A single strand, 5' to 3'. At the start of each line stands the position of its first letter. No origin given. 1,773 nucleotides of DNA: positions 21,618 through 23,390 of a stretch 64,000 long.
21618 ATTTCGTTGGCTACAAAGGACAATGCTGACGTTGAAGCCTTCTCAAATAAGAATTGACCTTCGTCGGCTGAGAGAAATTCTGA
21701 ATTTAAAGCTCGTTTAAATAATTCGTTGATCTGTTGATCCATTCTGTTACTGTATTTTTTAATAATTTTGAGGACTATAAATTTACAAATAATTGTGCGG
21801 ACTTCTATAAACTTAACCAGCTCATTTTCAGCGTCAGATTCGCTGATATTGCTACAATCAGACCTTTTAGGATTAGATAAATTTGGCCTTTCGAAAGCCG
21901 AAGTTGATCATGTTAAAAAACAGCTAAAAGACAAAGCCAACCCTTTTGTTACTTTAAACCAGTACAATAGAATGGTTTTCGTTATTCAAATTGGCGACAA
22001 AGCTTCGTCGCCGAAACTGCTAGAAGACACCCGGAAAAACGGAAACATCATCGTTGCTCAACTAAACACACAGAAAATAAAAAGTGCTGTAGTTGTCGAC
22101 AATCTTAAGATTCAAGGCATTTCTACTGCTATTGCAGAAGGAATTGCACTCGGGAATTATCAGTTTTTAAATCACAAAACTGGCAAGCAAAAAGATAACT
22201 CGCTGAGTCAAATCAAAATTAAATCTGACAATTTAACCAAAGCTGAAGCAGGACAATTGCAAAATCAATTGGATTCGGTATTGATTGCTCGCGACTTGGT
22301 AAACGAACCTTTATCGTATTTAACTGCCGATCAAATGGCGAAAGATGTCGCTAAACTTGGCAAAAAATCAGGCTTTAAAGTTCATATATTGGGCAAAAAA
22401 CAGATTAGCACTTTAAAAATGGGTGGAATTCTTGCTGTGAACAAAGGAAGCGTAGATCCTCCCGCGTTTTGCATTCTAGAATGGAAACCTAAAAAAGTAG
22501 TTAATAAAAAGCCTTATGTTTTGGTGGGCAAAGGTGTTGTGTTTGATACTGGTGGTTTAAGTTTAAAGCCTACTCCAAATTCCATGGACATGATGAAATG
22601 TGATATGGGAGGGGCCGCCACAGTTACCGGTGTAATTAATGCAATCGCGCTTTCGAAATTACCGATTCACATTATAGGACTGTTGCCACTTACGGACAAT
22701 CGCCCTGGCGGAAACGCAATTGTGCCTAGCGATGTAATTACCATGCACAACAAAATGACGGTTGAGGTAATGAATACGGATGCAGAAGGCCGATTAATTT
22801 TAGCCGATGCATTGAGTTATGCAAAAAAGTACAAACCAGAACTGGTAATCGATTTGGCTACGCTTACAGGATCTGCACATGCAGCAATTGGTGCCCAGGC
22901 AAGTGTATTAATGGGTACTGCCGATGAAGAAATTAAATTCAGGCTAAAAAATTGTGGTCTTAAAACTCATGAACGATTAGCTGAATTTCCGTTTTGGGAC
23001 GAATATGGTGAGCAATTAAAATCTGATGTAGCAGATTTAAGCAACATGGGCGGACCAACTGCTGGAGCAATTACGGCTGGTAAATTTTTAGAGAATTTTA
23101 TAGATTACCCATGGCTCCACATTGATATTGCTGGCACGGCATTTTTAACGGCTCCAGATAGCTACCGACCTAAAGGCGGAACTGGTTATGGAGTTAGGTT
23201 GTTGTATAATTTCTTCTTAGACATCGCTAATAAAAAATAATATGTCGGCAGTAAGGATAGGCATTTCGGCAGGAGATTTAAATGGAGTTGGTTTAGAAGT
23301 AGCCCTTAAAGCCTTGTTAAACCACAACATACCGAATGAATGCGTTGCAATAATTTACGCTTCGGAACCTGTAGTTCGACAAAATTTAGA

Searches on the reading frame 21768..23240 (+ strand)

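Call 75: search_protein_families(library=ncbifam, proteins=[window:21768-23240:+], max_evalue=0.00001)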
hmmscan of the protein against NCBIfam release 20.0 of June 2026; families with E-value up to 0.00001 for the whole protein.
window:21768-23240:+ (490 aa): 13 families
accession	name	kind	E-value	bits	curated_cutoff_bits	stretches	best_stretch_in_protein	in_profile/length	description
NF002082.0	PRK00913.3-4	equivalog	7.1e-119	397.9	552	1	96-483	102-500/504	leucyl aminopeptidase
NF002073.0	PRK00913.1-2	equivalog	6.9e-116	388.1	432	1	67-489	79-504/505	leucyl aminopeptidase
NF002083.0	PRK00913.3-5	equivalog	1.2e-113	380.7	468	1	86-482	81-486/492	leucyl aminopeptidase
NF002077.0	PRK00913.2-4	equivalog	6.1e-112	375.2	471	1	55-483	60-495/501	leucyl aminopeptidase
NF002074.0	PRK00913.1-4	equivalog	2e-109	366.7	415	1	69-488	72-495/496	leucyl aminopeptidase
NF002075.0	PRK00913.2-2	equivalog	1e-105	354.5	468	1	49-485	58-498/502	leucyl aminopeptidase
NF002076.0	PRK00913.2-3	equivalog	5.3e-94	316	491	1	53-484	54-491/494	leucyl aminopeptidase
NF002081.0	PRK00913.3-3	equivalog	5.3e-91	305.9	485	1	86-489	69-484/485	leucyl aminopeptidase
NF002072.0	PRK00913.1-1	equivalog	1.2e-84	284.7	826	1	170-488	183-497/502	leucyl aminopeptidase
NF002078.0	PRK00913.2-5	equivalog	5.4e-71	239.6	622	1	113-482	119-493/500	leucyl aminopeptidase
NF003450.0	PRK05015.1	equivalog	6.5e-70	235.9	437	1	111-484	49-426/429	aminopeptidase PepB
NF002080.0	PRK00913.3-2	equivalog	4.3e-64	217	475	1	137-481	101-439/447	leucyl aminopeptidase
NF002079.0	PRK00913.3-1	equivalog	1.2e-63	215.5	1013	1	168-485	171-491/496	leucyl aminopeptidase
